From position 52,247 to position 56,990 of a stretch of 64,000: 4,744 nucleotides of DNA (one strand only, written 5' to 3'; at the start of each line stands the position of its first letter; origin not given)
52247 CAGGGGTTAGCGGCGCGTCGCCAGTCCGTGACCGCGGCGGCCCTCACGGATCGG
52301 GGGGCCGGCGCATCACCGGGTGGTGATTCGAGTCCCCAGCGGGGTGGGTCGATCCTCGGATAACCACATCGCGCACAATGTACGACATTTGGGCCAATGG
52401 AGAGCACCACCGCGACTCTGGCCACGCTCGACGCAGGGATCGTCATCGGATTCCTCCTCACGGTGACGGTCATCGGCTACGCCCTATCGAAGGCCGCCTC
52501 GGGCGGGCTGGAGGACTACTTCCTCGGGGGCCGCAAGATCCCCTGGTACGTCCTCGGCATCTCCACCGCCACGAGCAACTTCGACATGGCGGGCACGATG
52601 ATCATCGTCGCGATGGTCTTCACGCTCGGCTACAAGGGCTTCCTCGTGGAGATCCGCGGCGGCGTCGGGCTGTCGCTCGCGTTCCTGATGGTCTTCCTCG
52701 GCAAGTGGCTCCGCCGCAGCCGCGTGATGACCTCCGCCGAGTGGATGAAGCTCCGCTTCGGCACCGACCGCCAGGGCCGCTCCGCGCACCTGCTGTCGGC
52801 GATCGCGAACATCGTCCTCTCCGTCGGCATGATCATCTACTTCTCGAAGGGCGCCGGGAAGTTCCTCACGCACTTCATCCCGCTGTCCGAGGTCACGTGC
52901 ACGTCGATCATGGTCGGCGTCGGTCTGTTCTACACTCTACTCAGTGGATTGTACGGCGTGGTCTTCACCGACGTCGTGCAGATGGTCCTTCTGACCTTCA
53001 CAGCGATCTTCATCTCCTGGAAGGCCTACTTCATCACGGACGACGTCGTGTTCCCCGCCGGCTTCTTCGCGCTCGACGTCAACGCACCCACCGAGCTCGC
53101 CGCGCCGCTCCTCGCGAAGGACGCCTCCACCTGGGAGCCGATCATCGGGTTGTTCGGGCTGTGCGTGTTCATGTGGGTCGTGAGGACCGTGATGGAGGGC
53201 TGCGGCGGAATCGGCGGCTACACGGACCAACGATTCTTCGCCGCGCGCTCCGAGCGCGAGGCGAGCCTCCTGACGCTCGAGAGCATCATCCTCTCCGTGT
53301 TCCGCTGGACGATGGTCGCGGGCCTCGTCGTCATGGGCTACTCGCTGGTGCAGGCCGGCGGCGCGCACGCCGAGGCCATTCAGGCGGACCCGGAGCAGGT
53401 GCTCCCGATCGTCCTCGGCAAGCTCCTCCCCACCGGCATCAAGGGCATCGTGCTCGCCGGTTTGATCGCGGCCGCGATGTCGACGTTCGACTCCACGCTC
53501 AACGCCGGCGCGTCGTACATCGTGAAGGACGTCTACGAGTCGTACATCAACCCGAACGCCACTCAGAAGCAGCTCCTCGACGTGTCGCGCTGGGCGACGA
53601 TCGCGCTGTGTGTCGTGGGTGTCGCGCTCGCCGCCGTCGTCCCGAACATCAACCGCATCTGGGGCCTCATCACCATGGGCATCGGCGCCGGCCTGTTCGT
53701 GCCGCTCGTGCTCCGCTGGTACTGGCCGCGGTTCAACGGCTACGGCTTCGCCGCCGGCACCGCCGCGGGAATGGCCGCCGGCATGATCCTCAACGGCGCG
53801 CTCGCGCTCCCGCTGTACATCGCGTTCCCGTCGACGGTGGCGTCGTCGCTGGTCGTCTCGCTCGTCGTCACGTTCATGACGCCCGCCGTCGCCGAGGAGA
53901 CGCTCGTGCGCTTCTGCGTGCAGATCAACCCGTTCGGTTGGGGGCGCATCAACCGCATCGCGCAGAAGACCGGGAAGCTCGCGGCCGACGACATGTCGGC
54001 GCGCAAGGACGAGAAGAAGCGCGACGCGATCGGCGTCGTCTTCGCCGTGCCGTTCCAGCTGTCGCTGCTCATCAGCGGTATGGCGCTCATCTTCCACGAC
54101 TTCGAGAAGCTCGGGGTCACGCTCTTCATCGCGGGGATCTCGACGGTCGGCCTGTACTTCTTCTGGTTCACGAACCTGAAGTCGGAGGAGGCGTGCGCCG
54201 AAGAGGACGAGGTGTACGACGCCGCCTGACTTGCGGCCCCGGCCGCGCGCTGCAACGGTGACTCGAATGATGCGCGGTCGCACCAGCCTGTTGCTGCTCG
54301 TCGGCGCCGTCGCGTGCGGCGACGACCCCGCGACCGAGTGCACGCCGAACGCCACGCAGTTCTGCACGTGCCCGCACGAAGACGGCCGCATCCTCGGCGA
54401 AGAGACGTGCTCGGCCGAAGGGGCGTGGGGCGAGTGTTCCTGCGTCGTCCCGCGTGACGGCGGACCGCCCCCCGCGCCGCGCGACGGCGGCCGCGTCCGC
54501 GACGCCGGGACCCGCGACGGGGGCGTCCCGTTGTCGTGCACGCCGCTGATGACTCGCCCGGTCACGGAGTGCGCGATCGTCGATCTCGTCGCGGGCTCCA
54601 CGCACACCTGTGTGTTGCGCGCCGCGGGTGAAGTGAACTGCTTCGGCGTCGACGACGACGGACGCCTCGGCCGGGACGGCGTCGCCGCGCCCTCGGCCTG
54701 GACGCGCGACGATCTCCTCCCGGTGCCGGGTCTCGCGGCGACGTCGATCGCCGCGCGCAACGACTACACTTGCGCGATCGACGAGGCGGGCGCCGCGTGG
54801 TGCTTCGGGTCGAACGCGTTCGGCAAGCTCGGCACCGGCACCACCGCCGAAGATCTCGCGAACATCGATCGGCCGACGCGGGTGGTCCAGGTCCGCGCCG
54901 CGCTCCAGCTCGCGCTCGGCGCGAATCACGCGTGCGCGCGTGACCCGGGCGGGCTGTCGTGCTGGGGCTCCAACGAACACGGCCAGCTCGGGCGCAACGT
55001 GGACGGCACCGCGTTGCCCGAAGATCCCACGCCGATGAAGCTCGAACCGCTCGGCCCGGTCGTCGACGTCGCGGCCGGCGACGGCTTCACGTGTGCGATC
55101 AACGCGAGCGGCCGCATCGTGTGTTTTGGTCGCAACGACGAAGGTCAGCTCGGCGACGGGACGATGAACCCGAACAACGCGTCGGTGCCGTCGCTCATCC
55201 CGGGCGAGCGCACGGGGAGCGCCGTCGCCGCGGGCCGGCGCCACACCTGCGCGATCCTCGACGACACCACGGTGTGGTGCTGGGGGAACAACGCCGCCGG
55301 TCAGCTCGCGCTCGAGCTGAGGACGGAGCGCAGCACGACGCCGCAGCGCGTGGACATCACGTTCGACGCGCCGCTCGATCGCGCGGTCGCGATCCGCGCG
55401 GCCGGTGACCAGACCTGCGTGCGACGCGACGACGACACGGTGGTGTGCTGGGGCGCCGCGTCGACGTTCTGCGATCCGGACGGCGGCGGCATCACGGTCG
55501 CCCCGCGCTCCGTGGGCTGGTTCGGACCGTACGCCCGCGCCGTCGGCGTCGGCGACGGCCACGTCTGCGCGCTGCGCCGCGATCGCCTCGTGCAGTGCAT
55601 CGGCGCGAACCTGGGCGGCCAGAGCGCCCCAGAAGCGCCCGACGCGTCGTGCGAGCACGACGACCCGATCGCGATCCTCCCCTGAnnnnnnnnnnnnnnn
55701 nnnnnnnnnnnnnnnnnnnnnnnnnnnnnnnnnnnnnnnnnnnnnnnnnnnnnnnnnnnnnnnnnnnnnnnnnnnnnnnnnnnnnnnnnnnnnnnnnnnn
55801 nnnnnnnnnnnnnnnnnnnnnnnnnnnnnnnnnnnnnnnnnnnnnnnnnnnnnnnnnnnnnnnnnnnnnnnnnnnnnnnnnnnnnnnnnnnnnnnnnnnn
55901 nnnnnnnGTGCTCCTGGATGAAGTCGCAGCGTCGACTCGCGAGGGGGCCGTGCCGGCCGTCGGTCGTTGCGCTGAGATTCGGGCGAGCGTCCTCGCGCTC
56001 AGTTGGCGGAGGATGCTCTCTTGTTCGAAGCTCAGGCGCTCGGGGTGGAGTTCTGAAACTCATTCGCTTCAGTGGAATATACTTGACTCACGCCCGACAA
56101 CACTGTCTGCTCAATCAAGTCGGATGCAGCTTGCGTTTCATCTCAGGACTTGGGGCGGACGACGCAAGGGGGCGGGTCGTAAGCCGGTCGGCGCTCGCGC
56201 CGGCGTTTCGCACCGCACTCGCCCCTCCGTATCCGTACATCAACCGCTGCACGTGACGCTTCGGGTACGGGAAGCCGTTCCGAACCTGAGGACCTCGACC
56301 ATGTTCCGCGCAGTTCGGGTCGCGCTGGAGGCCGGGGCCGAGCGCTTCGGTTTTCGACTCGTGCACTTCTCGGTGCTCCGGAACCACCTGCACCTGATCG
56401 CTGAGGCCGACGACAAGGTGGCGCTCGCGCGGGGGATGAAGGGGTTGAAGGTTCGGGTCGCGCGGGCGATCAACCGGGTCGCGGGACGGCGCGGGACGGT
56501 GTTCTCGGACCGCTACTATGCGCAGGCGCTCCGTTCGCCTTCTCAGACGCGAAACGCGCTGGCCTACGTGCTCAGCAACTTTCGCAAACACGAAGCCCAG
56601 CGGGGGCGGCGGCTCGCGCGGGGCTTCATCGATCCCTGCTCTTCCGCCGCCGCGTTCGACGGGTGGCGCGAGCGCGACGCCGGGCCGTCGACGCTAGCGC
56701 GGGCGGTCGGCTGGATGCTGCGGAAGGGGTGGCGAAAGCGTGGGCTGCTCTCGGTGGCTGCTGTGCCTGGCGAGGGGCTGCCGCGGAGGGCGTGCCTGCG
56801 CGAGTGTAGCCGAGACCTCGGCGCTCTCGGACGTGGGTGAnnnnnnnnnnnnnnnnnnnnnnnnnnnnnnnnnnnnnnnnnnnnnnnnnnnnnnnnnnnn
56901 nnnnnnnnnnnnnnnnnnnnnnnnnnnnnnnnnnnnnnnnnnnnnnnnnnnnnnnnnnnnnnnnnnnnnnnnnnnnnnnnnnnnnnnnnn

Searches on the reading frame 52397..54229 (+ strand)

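Call 30: search_protein_families(library=pfam, proteins=[window:52397-54229:+], max_evalue=0.001)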
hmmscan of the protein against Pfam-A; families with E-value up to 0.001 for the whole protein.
window:52397-54229:+ (610 aa): 1 family
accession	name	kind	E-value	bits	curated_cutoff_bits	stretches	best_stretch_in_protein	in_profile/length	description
PF00474.23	SSF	-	1.7e-36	126.5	22.8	1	41-458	1-406/406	Sodium:solute symporter family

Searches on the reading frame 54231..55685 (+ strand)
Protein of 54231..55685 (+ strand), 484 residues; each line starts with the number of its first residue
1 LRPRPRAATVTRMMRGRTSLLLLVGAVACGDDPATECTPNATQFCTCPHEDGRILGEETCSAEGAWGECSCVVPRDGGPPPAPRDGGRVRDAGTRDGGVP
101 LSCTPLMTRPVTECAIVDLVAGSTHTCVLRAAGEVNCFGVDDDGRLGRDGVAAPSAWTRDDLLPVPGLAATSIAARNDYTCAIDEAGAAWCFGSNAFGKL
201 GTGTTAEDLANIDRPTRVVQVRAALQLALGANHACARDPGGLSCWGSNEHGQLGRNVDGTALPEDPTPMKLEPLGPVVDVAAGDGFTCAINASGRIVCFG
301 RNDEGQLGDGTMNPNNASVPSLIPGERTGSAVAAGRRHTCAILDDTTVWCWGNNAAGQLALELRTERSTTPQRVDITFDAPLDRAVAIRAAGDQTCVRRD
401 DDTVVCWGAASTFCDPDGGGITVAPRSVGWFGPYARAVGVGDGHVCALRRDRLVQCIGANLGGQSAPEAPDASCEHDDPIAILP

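Call 30: search_protein_families(library=pfam, proteins=[window:54231-55685:+], max_evalue=0.001)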
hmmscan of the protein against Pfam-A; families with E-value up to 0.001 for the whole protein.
window:54231-55685:+ (484 aa): 4 families
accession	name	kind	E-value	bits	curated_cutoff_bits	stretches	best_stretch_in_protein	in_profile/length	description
PF25390.1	WD40_RLD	-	1e-69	236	150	2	108-411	25-326/363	RCC1-like domain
PF13540.12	RCC1_2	-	6.1e-41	137.7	22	4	277-306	1-30/30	Regulator of chromosome condensation (RCC1) repeat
PF00415.24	RCC1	-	1.9e-36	124.8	21.7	3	244-290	6-50/50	Regulator of chromosome condensation (RCC1) repeat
PF25384.1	Alsin_RLD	-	5.7e-07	29.6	100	0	190-297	245-353/405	Alsin RCC1-like domain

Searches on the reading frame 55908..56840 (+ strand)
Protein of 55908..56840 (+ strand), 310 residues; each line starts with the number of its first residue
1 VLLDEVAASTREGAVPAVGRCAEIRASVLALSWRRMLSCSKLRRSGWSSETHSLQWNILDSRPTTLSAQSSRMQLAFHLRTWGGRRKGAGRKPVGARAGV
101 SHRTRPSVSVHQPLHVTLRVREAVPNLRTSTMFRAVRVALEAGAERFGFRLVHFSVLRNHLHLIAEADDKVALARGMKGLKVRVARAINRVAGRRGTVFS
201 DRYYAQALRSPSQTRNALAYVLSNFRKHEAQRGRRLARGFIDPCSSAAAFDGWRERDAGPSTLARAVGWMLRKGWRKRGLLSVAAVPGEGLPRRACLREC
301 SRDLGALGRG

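Call 30: search_protein_families(library=pfam, proteins=[window:55908-56840:+], max_evalue=0.001)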
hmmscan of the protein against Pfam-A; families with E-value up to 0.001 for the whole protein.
window:55908-56840:+ (310 aa): 1 family
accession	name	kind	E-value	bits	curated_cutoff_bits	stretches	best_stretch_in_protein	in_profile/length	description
PF01797.21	Y1_Tnp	-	4.7e-07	30.4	23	1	127-220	20-117/121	Transposase IS200 like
